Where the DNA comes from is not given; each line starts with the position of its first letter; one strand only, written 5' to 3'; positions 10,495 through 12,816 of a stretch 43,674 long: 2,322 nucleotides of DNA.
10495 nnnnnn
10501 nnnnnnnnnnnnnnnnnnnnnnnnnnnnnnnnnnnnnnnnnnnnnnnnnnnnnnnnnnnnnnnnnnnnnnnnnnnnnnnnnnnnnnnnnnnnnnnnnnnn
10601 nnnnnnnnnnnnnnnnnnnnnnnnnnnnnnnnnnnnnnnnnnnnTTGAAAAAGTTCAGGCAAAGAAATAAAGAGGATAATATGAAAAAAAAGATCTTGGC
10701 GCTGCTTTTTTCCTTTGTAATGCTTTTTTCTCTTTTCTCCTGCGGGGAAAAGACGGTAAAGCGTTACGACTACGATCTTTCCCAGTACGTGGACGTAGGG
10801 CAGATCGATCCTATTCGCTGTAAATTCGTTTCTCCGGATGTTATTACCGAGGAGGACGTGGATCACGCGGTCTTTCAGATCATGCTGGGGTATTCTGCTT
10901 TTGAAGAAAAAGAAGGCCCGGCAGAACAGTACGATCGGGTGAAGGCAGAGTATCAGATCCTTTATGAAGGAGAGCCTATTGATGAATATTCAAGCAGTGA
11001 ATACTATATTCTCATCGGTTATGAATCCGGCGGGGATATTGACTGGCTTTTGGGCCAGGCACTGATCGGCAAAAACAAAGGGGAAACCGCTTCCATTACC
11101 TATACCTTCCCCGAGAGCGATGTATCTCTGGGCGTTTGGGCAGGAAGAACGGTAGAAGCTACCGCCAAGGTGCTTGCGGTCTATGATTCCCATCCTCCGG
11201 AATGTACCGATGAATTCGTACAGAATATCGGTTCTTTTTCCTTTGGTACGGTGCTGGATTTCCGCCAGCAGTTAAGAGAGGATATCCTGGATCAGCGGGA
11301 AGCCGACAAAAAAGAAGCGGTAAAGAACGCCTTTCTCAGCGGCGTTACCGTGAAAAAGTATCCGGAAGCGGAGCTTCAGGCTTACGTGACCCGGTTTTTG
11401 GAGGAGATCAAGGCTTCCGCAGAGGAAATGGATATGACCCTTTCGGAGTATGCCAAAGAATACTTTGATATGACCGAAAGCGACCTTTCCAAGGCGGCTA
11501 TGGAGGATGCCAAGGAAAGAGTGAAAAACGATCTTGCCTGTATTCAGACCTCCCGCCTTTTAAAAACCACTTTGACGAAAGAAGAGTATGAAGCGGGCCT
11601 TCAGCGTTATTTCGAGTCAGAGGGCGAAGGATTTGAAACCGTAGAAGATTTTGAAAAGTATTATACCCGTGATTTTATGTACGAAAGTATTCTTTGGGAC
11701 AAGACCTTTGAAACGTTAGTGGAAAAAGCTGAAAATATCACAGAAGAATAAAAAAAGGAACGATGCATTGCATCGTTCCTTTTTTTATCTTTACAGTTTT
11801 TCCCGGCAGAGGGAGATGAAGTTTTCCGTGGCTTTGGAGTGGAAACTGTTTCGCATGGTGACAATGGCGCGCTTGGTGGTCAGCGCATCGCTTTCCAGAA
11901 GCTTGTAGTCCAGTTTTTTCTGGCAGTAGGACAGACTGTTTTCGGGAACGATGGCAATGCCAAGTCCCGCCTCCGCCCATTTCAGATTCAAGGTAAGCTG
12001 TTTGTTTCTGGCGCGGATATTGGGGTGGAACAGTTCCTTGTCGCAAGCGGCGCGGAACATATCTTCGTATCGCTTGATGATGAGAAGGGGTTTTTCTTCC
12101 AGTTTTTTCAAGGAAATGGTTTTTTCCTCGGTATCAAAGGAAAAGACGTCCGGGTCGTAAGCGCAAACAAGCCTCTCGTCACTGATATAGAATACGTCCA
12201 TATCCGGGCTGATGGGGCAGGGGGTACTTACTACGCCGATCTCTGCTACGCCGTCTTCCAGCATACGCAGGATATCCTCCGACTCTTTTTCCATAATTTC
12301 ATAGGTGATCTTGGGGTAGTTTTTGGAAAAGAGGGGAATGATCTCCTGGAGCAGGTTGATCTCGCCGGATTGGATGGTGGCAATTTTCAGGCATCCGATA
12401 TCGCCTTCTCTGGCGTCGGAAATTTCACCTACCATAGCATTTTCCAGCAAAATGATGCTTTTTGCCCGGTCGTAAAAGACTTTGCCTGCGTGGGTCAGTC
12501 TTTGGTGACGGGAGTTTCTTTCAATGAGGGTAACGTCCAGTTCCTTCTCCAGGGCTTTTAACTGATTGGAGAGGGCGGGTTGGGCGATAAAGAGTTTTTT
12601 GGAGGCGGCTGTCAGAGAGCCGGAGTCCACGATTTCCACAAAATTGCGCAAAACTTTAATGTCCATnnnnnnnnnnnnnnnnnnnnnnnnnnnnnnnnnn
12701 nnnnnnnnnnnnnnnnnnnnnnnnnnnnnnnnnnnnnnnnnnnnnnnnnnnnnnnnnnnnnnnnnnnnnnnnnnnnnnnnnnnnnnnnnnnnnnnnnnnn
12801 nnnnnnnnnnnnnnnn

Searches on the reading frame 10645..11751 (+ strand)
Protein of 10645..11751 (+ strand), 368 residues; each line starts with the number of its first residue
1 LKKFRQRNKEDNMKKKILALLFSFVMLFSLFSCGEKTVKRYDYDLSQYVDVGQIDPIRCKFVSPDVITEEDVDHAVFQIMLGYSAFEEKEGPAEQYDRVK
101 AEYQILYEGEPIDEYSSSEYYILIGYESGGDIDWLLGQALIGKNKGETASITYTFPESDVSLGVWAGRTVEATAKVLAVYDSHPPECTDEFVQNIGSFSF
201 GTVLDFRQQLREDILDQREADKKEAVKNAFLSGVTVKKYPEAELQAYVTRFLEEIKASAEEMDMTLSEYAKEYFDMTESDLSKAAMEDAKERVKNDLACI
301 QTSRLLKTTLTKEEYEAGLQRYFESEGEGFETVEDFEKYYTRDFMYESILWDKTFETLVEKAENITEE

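Call 25: search_protein_families(library=pfam, proteins=[window:10645-11751:+], max_evalue=0.001)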
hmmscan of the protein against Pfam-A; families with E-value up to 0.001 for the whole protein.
window:10645-11751:+ (368 aa): 1 family
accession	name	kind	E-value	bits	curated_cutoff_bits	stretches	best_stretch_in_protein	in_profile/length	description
PF05698.19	Trigger_C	-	7.7e-09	36.2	22.7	1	205-360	8-162/162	Bacterial trigger factor protein (TF) C-terminus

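Call 101: search_protein_families(library=phrogs, proteins=[window:10645-11751:+], max_evalue=0.001)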
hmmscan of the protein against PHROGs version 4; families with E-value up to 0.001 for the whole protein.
window:10645-11751:+ (368 aa): 0 families

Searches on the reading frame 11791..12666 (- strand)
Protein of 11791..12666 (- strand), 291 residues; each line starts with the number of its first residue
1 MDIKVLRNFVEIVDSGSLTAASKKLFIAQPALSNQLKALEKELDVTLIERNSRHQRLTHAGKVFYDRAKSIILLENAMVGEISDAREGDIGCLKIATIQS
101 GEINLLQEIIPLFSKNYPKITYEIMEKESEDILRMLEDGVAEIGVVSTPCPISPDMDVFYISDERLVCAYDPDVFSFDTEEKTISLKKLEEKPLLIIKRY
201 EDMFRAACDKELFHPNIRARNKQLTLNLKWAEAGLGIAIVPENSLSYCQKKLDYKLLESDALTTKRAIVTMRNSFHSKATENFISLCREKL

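Call 25: search_protein_families(library=pfam, proteins=[window:11791-12666:-], max_evalue=0.001)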
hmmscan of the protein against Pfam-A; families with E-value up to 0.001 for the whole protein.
window:11791-12666:- (291 aa): 2 families
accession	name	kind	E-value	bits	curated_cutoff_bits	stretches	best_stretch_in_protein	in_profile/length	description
PF03466.25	LysR_substrate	-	1.2e-26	93.9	28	1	88-290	3-207/209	LysR substrate binding domain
PF00126.33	HTH_1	-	5.3e-19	68.4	26.6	1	4-62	2-60/60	Bacterial regulatory helix-turn-helix protein, lysR family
